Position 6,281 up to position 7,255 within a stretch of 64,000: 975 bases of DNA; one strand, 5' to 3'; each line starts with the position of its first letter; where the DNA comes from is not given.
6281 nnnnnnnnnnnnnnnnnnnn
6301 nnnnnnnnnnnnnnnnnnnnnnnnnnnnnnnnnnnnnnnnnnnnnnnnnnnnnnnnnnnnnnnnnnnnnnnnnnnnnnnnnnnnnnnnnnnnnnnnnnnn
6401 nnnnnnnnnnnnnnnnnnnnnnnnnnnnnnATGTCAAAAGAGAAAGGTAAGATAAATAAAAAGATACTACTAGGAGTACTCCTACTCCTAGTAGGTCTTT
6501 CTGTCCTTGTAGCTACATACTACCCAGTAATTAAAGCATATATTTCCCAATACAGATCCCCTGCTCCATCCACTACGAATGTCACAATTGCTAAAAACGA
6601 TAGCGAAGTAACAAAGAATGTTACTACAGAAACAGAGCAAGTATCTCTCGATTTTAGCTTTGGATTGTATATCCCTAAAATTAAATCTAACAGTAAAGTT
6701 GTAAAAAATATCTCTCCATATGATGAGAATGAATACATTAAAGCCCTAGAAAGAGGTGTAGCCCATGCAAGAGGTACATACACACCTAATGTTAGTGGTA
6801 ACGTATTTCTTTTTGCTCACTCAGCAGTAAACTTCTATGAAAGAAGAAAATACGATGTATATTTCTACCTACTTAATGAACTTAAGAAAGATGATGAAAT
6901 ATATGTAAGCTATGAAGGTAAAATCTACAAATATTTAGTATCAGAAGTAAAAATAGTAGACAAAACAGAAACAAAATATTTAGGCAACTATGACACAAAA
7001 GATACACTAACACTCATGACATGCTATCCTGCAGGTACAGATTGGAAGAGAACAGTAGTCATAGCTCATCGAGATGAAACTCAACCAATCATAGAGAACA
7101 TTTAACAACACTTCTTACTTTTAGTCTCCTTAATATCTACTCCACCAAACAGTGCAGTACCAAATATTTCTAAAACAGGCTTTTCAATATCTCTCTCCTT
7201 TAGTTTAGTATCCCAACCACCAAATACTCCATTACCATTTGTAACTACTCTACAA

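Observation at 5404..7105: Giant adhesin whose LPSTG sorting signal is followed in-frame by a second module with a signal peptide, and a sortase overlapping its 3' end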

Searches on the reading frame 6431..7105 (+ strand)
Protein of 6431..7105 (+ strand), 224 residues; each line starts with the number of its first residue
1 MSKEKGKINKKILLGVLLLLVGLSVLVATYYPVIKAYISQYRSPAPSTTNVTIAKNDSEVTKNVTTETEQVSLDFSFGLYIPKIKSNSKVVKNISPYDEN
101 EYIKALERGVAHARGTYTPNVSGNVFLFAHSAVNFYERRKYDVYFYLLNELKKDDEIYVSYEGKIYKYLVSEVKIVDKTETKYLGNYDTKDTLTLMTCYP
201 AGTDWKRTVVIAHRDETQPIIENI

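Call 5: search_protein_families(library=pfam, proteins=[window:6431-7105:+], max_evalue=0.01)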
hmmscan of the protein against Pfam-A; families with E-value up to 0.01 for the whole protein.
window:6431-7105:+ (224 aa): 1 family
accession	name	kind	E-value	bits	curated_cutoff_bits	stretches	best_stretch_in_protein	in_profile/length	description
PF04203.18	Sortase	-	5e-24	84.9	26.6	1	79-214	1-124/125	Sortase domain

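Call 8: find_encoding_contigs(protein=window:6431-7105:+, flank=10000, max_places=6)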
Protein window:6431-7105:+ (224 aa): 6 contigs read that carry it; 6 places shown.
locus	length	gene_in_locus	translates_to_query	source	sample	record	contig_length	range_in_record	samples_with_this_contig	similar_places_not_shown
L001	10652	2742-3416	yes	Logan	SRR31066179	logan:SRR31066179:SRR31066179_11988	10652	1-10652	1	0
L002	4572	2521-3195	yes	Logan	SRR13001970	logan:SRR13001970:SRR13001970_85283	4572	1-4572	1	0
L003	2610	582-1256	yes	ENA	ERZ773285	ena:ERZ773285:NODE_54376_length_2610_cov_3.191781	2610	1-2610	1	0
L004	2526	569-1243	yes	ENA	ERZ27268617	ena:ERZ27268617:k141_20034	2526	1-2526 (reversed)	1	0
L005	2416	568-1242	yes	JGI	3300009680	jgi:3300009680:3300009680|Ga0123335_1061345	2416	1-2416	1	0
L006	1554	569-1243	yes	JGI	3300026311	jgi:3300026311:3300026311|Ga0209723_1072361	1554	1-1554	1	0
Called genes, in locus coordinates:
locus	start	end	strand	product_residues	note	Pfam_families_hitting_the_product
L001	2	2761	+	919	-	?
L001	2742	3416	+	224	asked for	PF04203:Sortase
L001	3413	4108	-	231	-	PF18917:LiaI-LiaF-like_TM1, PF22570:LiaF-TM, PF18917:LiaI-LiaF-like_TM1 (weak), PF09922:LiaF-like_C (weak)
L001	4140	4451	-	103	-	PF04024:PspC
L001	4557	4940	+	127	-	PF06397:Desulfoferrod_N, PF01880:Desulfoferrodox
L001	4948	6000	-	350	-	PF00733:Asn_synthase (faint), PF01171:ATP_bind_3 (faint), PF02540:NAD_synthase (weak), PF03054:tRNA_Me_trans, PF06508:QueC, PF24167:DUF7411 (weak), PF20259:tRNA_Me_trans_M, PF20258:tRNA_Me_trans_C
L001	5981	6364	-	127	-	PF01592:NifU_N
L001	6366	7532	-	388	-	PF00266:Aminotran_5, PF01212:Beta_elim_lyase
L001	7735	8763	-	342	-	PF01565:FAD_binding_4, PF02873:MurB_C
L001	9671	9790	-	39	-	-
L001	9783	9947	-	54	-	-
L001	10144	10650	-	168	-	?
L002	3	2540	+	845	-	?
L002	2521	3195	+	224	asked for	PF04203:Sortase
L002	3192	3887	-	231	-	PF18917:LiaI-LiaF-like_TM1, PF22570:LiaF-TM, PF18917:LiaI-LiaF-like_TM1 (weak), PF09922:LiaF-like_C (weak)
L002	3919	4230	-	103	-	PF04024:PspC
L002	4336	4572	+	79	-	?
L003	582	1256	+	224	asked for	PF04203:Sortase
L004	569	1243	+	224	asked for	PF04203:Sortase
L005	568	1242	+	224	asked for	PF04203:Sortase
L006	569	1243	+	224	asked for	PF04203:Sortase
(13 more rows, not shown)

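Call 30: search_protein_families(library=ncbifam, proteins=[window:6431-7102:+], max_evalue=0.1)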
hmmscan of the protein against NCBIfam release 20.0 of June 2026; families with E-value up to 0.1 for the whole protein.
window:6431-7102:+ (224 aa): 10 families
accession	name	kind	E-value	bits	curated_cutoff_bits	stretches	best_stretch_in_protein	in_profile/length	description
NF058671.1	sortase_SrtD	exception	7.5e-21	74.6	140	1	15-200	2-170/187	class D sortase, LPxTATN-specific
NF033745.1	class_C_sortase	subfamily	1.4e-19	70.7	160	1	79-214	96-220/220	class C sortase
TIGR01076.1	sortase_fam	subfamily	8.4e-17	61.2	39.35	1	104-215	21-128/136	sortase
NF033746.1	class_D_sortase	subfamily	1.6e-15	57.1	165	1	79-211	13-130/135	class D sortase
NF033747.1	class_E_sortase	subfamily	7.9e-12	45.5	160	1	15-219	5-210/211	class E sortase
TIGR03784.1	marine_sortase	equivalog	6e-08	32.5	158.25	1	142-201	100-159/174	class GN sortase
NF033748.1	class_F_sortase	subfamily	0.0018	17.9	166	1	116-198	53-133/155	class F sortase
NF002623.0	PRK02290.1-1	equivalog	0.017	14.1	629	1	66-193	207-339/391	3-dehydroquinate synthase II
NF006299.0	PRK08487.1-2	equivalog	0.045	12.9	656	0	135-175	229-269/340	DNA polymerase III subunit delta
NF005962.0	PRK08049.1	equivalog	0.061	13.5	135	0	11-39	82-110/126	F0F1 ATP synthase subunit I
